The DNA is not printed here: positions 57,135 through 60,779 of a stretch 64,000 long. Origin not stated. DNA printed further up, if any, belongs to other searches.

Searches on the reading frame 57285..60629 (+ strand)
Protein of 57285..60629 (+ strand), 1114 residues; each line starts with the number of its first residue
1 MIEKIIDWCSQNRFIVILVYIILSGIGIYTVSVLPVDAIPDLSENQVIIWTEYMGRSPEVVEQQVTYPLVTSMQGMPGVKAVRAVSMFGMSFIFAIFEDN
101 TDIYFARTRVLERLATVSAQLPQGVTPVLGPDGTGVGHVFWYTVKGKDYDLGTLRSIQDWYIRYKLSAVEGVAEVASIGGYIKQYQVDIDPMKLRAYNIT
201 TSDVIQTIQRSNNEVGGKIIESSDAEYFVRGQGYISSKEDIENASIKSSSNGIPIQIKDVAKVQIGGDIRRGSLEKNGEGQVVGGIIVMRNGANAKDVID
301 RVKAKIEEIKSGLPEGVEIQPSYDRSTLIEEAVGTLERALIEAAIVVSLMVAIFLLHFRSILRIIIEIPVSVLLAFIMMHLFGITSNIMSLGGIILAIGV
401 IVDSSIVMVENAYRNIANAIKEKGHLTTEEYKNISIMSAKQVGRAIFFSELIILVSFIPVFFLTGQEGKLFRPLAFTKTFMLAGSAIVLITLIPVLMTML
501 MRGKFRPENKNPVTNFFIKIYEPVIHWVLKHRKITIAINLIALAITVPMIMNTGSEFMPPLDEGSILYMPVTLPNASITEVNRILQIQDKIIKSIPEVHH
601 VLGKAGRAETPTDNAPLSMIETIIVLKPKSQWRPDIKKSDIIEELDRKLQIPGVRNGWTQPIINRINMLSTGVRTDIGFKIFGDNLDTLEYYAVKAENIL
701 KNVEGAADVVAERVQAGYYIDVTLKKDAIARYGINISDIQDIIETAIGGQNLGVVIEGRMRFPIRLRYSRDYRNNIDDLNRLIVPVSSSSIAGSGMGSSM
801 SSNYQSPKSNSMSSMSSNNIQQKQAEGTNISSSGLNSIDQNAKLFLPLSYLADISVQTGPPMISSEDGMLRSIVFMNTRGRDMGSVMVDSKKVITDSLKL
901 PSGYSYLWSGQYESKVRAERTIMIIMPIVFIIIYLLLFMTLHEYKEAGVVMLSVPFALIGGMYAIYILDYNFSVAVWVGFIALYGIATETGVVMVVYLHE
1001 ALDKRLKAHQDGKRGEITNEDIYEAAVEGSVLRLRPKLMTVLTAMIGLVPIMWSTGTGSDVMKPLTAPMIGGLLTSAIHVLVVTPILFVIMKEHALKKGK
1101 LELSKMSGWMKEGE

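Call 53: search_protein_families(library=pfam, proteins=[window:57285-60629:+], max_evalue=0.0001)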
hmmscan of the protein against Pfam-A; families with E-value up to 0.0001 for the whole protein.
window:57285-60629:+ (1114 aa): 1 family
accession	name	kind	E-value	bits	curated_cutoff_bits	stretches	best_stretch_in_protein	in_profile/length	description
PF00873.25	ACR_tran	-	2.1e-235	784.3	28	1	11-1091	7-1020/1021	AcrB/AcrD/AcrF family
